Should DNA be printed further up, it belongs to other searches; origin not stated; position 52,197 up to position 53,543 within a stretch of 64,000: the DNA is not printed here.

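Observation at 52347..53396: WYL-domain regulator positioned as gatekeeper of the cas operon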

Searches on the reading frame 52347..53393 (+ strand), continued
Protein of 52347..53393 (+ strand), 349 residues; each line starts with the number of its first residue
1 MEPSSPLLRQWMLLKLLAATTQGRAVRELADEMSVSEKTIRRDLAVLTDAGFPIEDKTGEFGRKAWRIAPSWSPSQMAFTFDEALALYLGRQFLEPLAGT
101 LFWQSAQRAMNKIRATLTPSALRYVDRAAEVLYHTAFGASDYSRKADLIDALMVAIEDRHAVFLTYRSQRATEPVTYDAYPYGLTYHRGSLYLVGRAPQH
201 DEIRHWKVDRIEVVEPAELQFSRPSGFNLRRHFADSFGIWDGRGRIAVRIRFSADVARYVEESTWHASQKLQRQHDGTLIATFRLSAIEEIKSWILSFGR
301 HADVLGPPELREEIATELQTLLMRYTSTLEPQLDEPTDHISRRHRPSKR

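Call 34: find_encoding_contigs(protein=P0002, flank=6000, max_places=3)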
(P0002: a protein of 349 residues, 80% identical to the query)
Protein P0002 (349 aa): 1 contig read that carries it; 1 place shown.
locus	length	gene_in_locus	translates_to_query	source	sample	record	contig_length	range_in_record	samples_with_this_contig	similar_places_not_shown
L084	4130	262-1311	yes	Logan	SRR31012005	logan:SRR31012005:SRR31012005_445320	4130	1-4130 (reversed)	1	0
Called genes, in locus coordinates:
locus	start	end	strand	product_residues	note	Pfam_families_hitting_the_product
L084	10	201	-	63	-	-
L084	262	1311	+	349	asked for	PF08220:HTH_DeoR (faint), PF08279:HTH_11, PF19187:HTH_PafC (faint), PF13280:WYL, PF25583:WCX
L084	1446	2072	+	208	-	PF09559:Cas6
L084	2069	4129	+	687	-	?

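Call 39: predict_structure(alignment_id=A1)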
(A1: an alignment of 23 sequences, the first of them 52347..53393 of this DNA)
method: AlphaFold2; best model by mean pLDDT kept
length: 349 residues; sequences in the alignment: 23
mean_pLDDT: 78.3   pTM: 0.42
mean pLDDT of the five models: 78.3, 76.0, 75.7, 73.5, 72.0
residues with pLDDT >= 90: 84; 70-90: 186; 50-70: 50; < 50: 29
segments of 3 or more residues with pLDDT < 50: 1-3, 238-243, 329-344
pLDDT, mean of each block of 10 residues (from residue 1): 67 85 89 93 91 82 84 59 76 73 80 81 80 59 79 92 85 82 78 87 87 89 79 56 67 91 84 96 76 82 89 82 69 44 46
secondary structure, 60 per line:
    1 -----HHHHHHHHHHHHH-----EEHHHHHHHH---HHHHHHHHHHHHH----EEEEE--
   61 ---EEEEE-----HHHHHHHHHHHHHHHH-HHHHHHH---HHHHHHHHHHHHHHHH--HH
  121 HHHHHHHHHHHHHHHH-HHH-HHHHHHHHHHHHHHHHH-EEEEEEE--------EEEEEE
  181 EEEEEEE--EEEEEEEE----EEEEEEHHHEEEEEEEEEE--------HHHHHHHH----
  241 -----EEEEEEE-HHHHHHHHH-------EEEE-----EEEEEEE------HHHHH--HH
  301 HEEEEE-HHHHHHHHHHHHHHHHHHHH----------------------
elements in order: H6-18 H26-33 H37-49 E54-58 E64-68 H74-89 H91-97 H101-116 H119-136 H142-158 E160-166 E175-187 E190-197 E202-207 E211-220 H229-236 E246-252 H254-262 E270-273 E279-285 H292-296 E302-306 H308-327

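Call 44: search_protein_families(library=pfam, proteins=[L015:6375-7886:+, L023:5752-6351:+, L081:7295-7768:+], max_evalue=0.01)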
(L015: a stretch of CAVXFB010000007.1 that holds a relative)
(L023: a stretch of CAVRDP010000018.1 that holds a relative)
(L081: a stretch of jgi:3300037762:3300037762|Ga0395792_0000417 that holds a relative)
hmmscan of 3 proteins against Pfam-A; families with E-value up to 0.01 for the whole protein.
L015:6375-7886:+ (504 aa): 2 families
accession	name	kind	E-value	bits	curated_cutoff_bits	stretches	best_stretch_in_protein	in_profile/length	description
PF20208.3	ARPP-1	-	7.8e-82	275.4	27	1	210-500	2-297/297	ARG and Rhodanese-Phosphatase-superfamily-associated Protein domain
PF08797.16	HIRAN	-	1.1e-17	64.1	24.7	1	26-113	2-88/96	HIRAN domain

L023:5752-6351:+ (200 aa): 0 families

L081:7295-7768:+ (158 aa): 0 families

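Call 49: fold_search(model_id=the predicted structure, library=pdb)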
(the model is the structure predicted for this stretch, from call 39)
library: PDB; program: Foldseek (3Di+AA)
matches with E <= 10: 1439; with E <= 0.001: 32
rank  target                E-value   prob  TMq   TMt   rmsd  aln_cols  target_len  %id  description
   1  8tp8_B                6.7e-18  1.00  0.31  0.33  16.9       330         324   22  Structure of the C. crescentus WYL-activator, DriD, bound to ssDNA and cognate DNA (released 2023-11-29)
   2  8tp8_A                1.3e-17  1.00  0.27  0.29  22.4       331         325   23  Structure of the C. crescentus WYL-activator, DriD, bound to ssDNA and cognate DNA (released 2023-11-29)
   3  8tp8_D                6.5e-17  1.00  0.27  0.29  22.4       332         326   22  Structure of the C. crescentus WYL-activator, DriD, bound to ssDNA and cognate DNA (released 2023-11-29)
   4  8tpk_B                8.6e-17  1.00  0.32  0.33  16.6       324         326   23  P6522 crystal form of C. crescentus DriD-ssDNA-DNA complex (released 2023-11-29)
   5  8tpk_A                1.7e-16  1.00  0.27  0.30  22.9       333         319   22  P6522 crystal form of C. crescentus DriD-ssDNA-DNA complex (released 2023-11-29)
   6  9pfv_Q                8.0e-16  1.00  0.31  0.32  17.4       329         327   23  The cryo-EM structure of C. crescentus DriD-ssDNA-RNAP-Sigma73-CCNA_03891/CCNA_01149 promoter transcription activation (released 2026-02-25)
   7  9pfq_Q                1.2e-14  1.00  0.30  0.32  17.1       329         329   23  The cryo-EM structure of C. crescentus DriD-ssDNA-RNAP-Sigma73-bapE promoter transcription activation complex (released 2026-02-25)
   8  9fnd_X                1.3e-13  1.00  0.27  0.29  24.2       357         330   19  Transcriptional activator PafBC bound to mycobacterial RNA polymerase (released 2025-02-12)
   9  9cu3_B                3.7e-13  1.00  0.27  0.45  13.9       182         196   23  Allosteric mechanism of DriD transcription activator (released 2025-04-23)
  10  7tzv_A                5.7e-13  1.00  0.27  0.46  14.2       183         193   23  Structure of DriD C-domain bound to 9mer ssDNA (released 2022-06-01)
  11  6sj9_A                9.4e-13  1.00  0.24  0.14  16.9       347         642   19  Proteasome accessory factor B/C (PafBC) of Arthrobacter aurescens (released 2019-10-16)
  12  9cu3_A                1.9e-12  1.00  0.27  0.44  12.2       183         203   23  Allosteric mechanism of DriD transcription activator (released 2025-04-23)
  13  7tzv_M                1.9e-12  1.00  0.27  0.46  12.6       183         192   23  Structure of DriD C-domain bound to 9mer ssDNA (released 2022-06-01)
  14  9fnd_Y                3.8e-12  1.00  0.27  0.30  18.2       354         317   16  Transcriptional activator PafBC bound to mycobacterial RNA polymerase (released 2025-02-12)
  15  6sj9_B                4.2e-12  1.00  0.26  0.15  17.2       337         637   20  Proteasome accessory factor B/C (PafBC) of Arthrobacter aurescens (released 2019-10-16)
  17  6oaw_B                5.3e-07  1.00  0.28  0.26  17.8       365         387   14  Crystal structure of a CRISPR Cas-related protein (released 2019-04-10)
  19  6oaw_A                3.2e-06  1.00  0.28  0.26  18.8       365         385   12  Crystal structure of a CRISPR Cas-related protein (released 2019-04-10)
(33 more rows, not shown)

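Call 62: search_protein_families(library=ncbifam, proteins=[L004:2821-5169:+, L004:5249-6013:+, L004:6009-7796:+, L004:7888-8703:+, L049:9186-10919:+, L049:11749-14118:+], max_evalue=0.001)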
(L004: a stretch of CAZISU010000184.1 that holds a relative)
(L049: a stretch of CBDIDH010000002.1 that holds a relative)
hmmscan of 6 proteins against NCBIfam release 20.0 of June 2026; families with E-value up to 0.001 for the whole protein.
L004:2821-5169:+ (783 aa): 6 families
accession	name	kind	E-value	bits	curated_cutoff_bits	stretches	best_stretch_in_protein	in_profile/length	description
TIGR01587.1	cas3_core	equivalog_domain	2.8e-32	112.2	102.45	1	264-619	3-346/358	CRISPR-associated helicase Cas3'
TIGR02621.3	cas3_GSU0051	exception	1.5e-30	106.8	400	2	389-629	170-405/854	type I-G CRISPR-associated helicase/endonuclease Cas3g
TIGR01596.1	cas3_HD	equivalog_domain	1.8e-15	57.4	43.45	1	28-194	4-177/178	CRISPR-associated endonuclease Cas3''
NF007248.0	PRK09694.1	equivalog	6.9e-08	30.9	569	1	474-656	546-734/878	CRISPR-associated helicase/endonuclease Cas3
TIGR03117.2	cas_csf4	equivalog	3.1e-06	25.7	400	1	249-314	137-200/800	type IV CRISPR-associated DEAD/DEAH-box helicase Csf4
TIGR04095.1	dnd_restrict_1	equivalog_domain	0.00043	19.4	600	0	265-375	29-127/451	DNA phosphorothioation system restriction enzyme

L004:5249-6013:+ (255 aa): 2 families
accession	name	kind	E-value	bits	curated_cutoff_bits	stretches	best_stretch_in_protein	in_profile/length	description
TIGR01876.1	cas_Cas5d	exception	1.1e-29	104.1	85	1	9-245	2-203/203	type I-C CRISPR-associated protein Cas5c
TIGR02593.1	CRISPR_cas5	subfamily_domain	3.5e-12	45.9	17.8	1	8-45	4-41/43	CRISPR-associated protein Cas5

L004:6009-7796:+ (596 aa): 1 family
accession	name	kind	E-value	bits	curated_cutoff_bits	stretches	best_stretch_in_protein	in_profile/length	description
TIGR01863.1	cas_Csd1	equivalog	1.4e-86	291.4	218.65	1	3-587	5-587/588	type I-C CRISPR-associated protein Cas8c/Csd1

L004:7888-8703:+ (272 aa): 3 families
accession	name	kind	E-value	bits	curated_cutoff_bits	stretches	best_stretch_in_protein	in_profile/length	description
TIGR02589.1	cas_Csd2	exception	4.5e-87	292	182.25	1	8-255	1-233/284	type I-C CRISPR-associated protein Cas7/Csd2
TIGR01595.1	cas_CT1132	subfamily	8.9e-64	215.6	125.8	1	6-252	2-230/268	CRISPR-associated protein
TIGR02590.1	cas_Csh2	exception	1e-21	77.7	171.55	1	8-238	1-209/286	type I-B CRISPR-associated protein Cas7/Csh2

L049:9186-10919:+ (578 aa): 10 families
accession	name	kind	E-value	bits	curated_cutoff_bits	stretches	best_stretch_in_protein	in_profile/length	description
NF049935.1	cas4g_cas1g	exception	2.9e-197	656.5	560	1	9-578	1-546/546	CRISPR-associated endonuclease Cas4g/Cas1g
TIGR03640.1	cas1_DVULG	exception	6.8e-100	334.5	385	1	235-576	6-339/340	type I-C CRISPR-associated endonuclease Cas1c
TIGR04093.1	cas1_CYANO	exception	5.1e-96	321.5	385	1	234-578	2-334/334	type I-D CRISPR-associated endonuclease Cas1d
TIGR00287.1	cas1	equivalog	5.2e-85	285.4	71.7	1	235-569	2-323/327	CRISPR-associated endonuclease Cas1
TIGR03983.1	cas1_MYXAN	equivalog_domain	8.4e-77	258.5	358.05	1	223-569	2-338/347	type I-MYXAN CRISPR-associated endonuclease Cas1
TIGR03641.1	cas1_HMARI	exception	1.6e-47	162.4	304.1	1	251-568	18-314/324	type I-B CRISPR-associated endonuclease Cas1b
TIGR04329.1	cas1_PREFRAN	exception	1.2e-29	103.4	300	1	258-529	34-279/317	type V CRISPR-associated endonuclease Cas1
TIGR00372.1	cas4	equivalog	1.8e-27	96.3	65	1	11-202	2-180/180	CRISPR-associated protein Cas4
TIGR03639.1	cas1_NMENI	exception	1.2e-15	57.6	120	1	247-498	15-231/278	type II CRISPR-associated endonuclease Cas1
TIGR03638.1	cas1_ECOLI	exception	3.5e-10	39.6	215.6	1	390-483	127-215/269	type I-E CRISPR-associated endonuclease Cas1e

L049:11749-14118:+ (790 aa): 19 families
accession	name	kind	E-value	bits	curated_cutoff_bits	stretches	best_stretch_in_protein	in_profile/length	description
TIGR02621.3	cas3_GSU0051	exception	2.8e-225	751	400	2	3-561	2-593/854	type I-G CRISPR-associated helicase/endonuclease Cas3g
TIGR01587.1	cas3_core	equivalog_domain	2.4e-37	128.9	102.45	1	37-388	2-343/358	CRISPR-associated helicase Cas3'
NF007248.0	PRK09694.1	equivalog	1.7e-16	59.4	569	1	260-365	549-661/878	CRISPR-associated helicase/endonuclease Cas3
TIGR04121.1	DEXH_lig_assoc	equivalog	9.3e-15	53.4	850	2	262-368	239-348/804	ligase-associated DNA damage response DEXH box helicase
NF008744.0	PRK11776.1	equivalog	2e-08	33.2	524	1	254-369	226-339/460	ATP-dependent RNA helicase DbpA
TIGR01596.1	cas3_HD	equivalog_domain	9.9e-08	32.2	43.45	1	584-692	2-103/178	CRISPR-associated endonuclease Cas3''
TIGR00643.1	recG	equivalog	4.6e-07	28.9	659.4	1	270-346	447-529/629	ATP-dependent DNA helicase RecG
TIGR03158.1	cas3_cyano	exception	6.2e-06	25.6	69.1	1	258-363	257-356/357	type I-D CRISPR-associated helicase Cas3'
NF008394.0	PRK11192.1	equivalog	1.4e-05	24.1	507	0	38-135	44-140/441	ATP-dependent RNA helicase SrmB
NF040935.1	helicase_Hel308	equivalog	1.4e-05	23.5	1200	1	37-129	45-126/704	ATP-dependent DNA helicase Hel308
NF008165.0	PRK10917.1-3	equivalog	2.5e-05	23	711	1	281-346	492-556/692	ATP-dependent DNA helicase RecG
NF008168.0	PRK10917.2-2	equivalog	2.9e-05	22.6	718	1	281-347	594-660/795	ATP-dependent DNA helicase RecG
TIGR00580.2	mfd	equivalog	3e-05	22.6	800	1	256-351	627-721/907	transcription-repair coupling factor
NF053631.1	RNA_helic_CshA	equivalog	3.4e-05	22.9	646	0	40-135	42-132/434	degradosome RNA helicase CshA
NF010338.0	PRK13767.1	equivalog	4.6e-05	21.8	849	0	271-375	285-395/877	ATP-dependent helicase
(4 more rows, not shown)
